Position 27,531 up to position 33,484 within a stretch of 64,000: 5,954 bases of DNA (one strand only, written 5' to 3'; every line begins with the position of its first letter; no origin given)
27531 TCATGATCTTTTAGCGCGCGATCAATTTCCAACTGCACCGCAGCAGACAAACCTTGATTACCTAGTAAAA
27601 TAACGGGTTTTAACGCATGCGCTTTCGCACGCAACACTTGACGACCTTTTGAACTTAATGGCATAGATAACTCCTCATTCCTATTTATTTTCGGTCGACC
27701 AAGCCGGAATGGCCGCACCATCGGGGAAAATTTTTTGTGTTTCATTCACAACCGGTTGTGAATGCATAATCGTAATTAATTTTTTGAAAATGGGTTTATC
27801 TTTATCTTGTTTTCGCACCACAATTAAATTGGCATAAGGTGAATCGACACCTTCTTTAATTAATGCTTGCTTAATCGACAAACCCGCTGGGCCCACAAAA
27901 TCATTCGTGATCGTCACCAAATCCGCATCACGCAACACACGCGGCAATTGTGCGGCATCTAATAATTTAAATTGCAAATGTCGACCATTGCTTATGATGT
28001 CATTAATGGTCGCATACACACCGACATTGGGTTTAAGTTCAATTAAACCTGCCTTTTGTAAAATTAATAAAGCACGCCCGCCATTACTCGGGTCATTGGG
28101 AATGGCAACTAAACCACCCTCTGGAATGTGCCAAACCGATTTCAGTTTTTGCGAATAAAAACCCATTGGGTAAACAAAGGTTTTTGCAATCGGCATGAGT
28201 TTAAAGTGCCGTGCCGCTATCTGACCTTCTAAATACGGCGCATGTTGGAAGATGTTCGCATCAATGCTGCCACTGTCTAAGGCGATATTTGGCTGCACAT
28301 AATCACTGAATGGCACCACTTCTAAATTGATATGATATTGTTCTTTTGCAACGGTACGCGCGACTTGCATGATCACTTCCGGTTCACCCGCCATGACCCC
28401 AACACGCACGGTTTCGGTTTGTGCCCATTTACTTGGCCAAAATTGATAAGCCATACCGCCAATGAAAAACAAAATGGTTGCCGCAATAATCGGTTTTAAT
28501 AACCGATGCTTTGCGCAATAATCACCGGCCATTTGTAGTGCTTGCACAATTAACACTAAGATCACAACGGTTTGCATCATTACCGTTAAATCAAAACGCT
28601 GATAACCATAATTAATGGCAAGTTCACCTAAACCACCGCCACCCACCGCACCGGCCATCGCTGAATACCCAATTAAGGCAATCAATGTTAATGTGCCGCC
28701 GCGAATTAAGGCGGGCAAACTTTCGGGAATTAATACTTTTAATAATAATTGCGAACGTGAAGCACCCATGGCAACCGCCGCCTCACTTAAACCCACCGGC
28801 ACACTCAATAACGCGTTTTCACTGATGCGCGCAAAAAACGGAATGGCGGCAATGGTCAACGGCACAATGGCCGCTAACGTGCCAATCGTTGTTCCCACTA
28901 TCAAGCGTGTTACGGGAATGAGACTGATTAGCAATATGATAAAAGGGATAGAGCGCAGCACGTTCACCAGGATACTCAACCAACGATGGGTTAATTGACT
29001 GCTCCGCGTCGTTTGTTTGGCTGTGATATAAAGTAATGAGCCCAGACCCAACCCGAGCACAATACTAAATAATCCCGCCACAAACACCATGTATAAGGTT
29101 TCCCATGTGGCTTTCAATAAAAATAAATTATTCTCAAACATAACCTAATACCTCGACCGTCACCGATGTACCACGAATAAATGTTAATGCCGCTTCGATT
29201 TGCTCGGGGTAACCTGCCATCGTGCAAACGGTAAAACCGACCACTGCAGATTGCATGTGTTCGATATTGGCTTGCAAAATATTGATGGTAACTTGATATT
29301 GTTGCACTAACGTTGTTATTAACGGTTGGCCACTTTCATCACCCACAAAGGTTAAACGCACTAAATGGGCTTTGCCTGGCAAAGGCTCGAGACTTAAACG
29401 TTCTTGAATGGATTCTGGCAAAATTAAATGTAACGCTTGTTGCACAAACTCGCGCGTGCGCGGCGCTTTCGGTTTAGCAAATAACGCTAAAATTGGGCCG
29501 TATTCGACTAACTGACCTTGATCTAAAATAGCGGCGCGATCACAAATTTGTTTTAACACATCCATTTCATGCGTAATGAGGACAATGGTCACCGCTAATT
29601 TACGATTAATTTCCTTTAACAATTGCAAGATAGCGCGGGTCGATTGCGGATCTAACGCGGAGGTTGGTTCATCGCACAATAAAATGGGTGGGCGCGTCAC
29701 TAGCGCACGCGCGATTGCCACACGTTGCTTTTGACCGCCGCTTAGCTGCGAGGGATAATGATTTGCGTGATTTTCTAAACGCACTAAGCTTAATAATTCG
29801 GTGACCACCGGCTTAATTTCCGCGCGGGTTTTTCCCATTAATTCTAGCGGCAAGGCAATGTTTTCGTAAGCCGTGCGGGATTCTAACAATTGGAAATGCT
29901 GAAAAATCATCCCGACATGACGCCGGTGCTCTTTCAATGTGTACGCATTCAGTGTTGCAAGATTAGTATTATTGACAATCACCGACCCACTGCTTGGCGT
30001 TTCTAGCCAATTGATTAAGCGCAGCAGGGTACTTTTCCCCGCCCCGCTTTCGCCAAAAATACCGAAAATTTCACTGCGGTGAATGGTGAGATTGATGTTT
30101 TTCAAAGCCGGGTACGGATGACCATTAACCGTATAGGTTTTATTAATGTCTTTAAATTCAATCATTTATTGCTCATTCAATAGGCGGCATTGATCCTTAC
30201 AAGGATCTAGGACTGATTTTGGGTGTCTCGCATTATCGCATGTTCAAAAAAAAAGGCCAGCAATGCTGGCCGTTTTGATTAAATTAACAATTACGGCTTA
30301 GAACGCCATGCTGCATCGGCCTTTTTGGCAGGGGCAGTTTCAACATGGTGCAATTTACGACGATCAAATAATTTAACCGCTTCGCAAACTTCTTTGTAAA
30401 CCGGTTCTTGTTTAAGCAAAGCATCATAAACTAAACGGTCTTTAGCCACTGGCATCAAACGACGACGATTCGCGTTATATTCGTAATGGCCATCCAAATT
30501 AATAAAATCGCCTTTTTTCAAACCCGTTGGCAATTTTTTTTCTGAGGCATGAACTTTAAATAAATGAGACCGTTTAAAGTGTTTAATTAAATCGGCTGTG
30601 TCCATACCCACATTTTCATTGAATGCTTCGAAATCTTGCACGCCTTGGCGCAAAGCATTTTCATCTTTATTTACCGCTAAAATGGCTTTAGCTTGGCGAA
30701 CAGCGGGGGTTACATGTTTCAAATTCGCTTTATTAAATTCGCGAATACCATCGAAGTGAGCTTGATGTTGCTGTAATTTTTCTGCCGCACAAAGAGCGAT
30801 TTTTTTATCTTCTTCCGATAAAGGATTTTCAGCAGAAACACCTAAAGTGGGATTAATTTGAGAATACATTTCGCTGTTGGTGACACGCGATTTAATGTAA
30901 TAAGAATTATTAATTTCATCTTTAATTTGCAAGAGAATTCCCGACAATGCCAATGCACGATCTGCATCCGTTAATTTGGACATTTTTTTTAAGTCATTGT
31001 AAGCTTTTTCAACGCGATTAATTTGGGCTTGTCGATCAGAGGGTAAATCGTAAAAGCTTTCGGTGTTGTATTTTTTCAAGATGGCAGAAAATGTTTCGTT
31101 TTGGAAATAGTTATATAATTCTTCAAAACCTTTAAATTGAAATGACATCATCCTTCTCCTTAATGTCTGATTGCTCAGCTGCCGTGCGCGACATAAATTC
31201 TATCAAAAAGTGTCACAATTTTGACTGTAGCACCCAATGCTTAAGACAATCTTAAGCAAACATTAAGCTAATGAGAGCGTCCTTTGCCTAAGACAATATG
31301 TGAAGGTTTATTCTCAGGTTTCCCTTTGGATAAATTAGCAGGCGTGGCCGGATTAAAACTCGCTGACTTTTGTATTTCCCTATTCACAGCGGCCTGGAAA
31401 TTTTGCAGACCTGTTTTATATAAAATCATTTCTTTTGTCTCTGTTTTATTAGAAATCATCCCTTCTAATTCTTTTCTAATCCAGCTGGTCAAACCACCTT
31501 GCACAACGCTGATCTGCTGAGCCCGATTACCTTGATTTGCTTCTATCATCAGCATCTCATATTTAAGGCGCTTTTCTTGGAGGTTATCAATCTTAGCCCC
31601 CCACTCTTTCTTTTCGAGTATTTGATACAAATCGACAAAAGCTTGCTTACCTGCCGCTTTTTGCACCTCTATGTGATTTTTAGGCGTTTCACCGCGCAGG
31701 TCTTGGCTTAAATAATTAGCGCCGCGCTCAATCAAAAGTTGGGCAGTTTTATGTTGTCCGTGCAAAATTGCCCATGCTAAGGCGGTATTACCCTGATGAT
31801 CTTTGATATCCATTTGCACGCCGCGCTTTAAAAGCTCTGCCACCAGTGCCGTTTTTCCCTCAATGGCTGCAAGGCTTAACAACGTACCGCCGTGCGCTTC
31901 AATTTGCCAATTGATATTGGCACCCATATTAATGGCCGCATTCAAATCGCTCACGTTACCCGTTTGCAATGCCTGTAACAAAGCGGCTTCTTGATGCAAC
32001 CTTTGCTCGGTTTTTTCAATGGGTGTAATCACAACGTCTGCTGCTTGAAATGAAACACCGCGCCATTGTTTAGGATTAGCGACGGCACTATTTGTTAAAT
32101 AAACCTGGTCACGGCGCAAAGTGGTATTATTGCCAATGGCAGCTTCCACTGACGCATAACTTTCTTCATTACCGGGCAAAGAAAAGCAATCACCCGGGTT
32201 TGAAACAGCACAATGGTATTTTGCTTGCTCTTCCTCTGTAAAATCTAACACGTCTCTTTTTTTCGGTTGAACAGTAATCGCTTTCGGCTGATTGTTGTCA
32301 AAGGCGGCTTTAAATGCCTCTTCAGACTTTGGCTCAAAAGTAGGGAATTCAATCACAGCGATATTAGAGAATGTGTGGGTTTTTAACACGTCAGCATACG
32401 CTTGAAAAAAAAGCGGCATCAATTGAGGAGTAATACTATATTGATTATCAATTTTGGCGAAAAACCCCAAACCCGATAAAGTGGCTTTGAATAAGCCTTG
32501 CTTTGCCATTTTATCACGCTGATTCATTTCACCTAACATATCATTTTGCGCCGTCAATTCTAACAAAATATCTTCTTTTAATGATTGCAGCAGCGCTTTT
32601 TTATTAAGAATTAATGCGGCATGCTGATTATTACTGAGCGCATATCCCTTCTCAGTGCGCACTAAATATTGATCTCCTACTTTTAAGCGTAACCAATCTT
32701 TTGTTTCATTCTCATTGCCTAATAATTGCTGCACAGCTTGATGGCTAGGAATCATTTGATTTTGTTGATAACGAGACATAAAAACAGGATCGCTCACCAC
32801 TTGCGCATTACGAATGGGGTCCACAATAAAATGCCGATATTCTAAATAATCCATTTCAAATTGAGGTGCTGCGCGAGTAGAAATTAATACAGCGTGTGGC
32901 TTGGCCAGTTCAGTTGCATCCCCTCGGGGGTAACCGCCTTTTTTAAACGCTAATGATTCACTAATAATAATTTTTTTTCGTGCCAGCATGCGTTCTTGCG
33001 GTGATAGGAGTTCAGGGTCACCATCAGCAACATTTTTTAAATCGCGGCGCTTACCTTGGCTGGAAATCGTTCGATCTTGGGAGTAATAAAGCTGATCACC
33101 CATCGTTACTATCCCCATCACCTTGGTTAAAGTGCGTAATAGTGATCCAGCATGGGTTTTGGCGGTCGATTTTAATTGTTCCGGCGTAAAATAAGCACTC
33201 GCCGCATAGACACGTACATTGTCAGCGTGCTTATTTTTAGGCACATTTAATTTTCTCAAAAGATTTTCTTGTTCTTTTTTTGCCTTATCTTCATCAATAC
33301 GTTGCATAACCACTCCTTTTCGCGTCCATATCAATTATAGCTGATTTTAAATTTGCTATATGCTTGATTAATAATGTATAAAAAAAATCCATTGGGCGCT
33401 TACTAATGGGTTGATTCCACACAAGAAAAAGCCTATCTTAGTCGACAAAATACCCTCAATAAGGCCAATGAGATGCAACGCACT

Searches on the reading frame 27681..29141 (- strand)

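Call 46: search_protein_families(library=ncbifam, proteins=[window:27681-29141:-], max_evalue=0.00001)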
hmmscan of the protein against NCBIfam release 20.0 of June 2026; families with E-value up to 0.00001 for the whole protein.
window:27681-29141:- (486 aa): 11 families
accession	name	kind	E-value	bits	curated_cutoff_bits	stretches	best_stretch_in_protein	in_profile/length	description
NF008285.0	PRK11063.1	subfamily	3.1e-70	236.7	374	1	227-476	15-267/271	methionine ABC transporter substrate-binding lipoprotein MetQ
NF008049.0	PRK10782.1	subfamily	6e-70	235.3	212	1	7-211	8-212/217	methionine ABC transporter permease MetI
TIGR00363.1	TIGR00363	subfamily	1.4e-66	224.7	228.85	1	242-481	17-258/258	MetQ/NlpA family lipoprotein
NF007364.1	PRK09861.1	equivalog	5.1e-60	203.3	487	1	229-481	18-272/272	lipoprotein NlpA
TIGR01097.1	PhnE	equivalog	1.4e-15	57.5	216.7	1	8-205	57-243/252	phosphonate ABC transporter, permease protein PhnE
TIGR00974.1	3a0107s02c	equivalog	2.7e-11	43.2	193.45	1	10-160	54-201/272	phosphate ABC transporter permease PstA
TIGR03416.1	ABC_choXWV_perm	equivalog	2.8e-11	43.4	363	1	7-199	83-260/267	choline ABC transporter permease subunit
NF008196.0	PRK10952.1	equivalog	9.9e-11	41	439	1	15-202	149-324/356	glycine betaine/L-proline ABC transporter permease ProW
TIGR02138.1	phosphate_pstC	equivalog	2.4e-07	30.1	196.45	1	8-158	62-222/296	phosphate ABC transporter permease subunit PstC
NF008208.0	PRK10971.1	equivalog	5.1e-06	26.2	415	1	88-158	140-210/277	sulfate/thiosulfate ABC transporter permease CysT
TIGR02139.1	permease_CysT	equivalog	8.7e-06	25.5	246.1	1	88-158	132-202/265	sulfate ABC transporter permease subunit CysT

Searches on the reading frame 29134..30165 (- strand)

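Call 84: search_protein_families(library=ncbifam, proteins=[window:29134-30165:-], max_evalue=1e-20)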
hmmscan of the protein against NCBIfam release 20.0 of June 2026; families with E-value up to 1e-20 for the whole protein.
window:29134-30165:- (343 aa): 148 families (the best 25 are shown)
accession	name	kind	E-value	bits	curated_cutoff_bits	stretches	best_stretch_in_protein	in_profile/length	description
TIGR02314.1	ABC_MetN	equivalog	4.6e-121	404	499.7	1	1-343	1-343/343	methionine ABC transporter ATP-binding protein MetN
TIGR02673.1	FtsE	equivalog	1.2e-65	221.2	264.85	1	1-218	1-214/214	cell division ATP-binding protein FtsE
NF040933.2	ABC_arch_GlcV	equivalog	1.2e-61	208.5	450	1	2-240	3-241/357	glucose ABC transporter ATP-binding protein GlcV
NF007027.0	PRK09493.1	equivalog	2.6e-61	207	379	1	1-243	1-238/240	glutamine ABC transporter ATP-binding protein GlnQ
NF008428.0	PRK11264.1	equivalog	3.9e-60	203.2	406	1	2-245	4-248/250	L-cystine ABC transporter ATP-binding protein TcyN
TIGR02211.1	LolD_lipo_ex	equivalog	4.4e-59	199.7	307.75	1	1-220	1-220/221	lipoprotein-releasing ABC transporter ATP-binding protein LolD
TIGR02315.1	ABC_phnC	equivalog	5.3e-59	199.6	266.1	1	1-223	1-228/243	phosphonate ABC transporter ATP-binding protein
TIGR03265.1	PhnT2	equivalog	5.2e-58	197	457.7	1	5-247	8-241/353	putative 2-aminoethylphosphonate ABC transporter ATP-binding protein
TIGR02982.1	heterocyst_DevA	subfamily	1.1e-57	195.2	295.8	1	2-219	2-219/220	ABC exporter ATP-binding subunit, DevA family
TIGR04521.1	ECF_ATPase_2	equivalog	4.6e-57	193.2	330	1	2-234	1-238/279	energy-coupling factor transporter ATPase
TIGR01186.1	proV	subfamily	3.7e-56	190.8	326.6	1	20-243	8-232/363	betaine/proline/choline family ABC transporter ATP-binding protein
TIGR00972.1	3a0107s01c2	equivalog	5.2e-56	189.8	343.2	1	4-242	4-244/248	phosphate ABC transporter ATP-binding protein PstB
TIGR03005.1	ectoine_ehuA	equivalog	2.9e-55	187.2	345.4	1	3-243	2-249/252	ectoine/hydroxyectoine ABC transporter ATP-binding protein EhuA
NF006987.0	PRK09452.1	equivalog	5.7e-55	186.5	482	1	1-244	17-251/378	spermidine/putrescine ABC transporter ATP-binding protein PotA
TIGR01187.1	potA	subfamily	1.4e-54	185.4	355.6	1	36-247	1-209/325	polyamine ABC transporter ATP-binding protein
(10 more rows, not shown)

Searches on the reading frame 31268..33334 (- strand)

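Call 46: search_protein_families(library=ncbifam, proteins=[window:31268-33334:-], max_evalue=0.00001)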
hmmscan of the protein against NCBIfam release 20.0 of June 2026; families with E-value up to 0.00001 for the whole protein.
window:31268-33334:- (688 aa): 5 families
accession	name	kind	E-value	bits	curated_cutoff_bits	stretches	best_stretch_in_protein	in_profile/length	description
NF043023.1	T4SS_AnkH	equivalog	1.5e-10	40.4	600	1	457-540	8-90/467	Dot/Icm T4SS effector AnkH/LegA3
NF043029.1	T4SS_AnkY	equivalog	1.6e-09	36.8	600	1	430-555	403-531/543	Dot/Icm T4SS effector AnkY/LegA9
NF043022.1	T4SS_AnkG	equivalog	1.8e-08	33.6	500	1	443-556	325-444/455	Dot/Icm T4SS effector AnkG/AnkZ/LegA7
NF041931.2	MzaA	equivalog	4.8e-08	32.3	800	1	455-585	9-139/726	MZA anti-phage system associated sigma-70 family RNA polymerase sigma factor MzaA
NF043028.1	T4SS_AnkX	equivalog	1.2e-07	30.3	1400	1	439-537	539-636/938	Dot/Icm T4SS effector AnkN/AnkX/LegA8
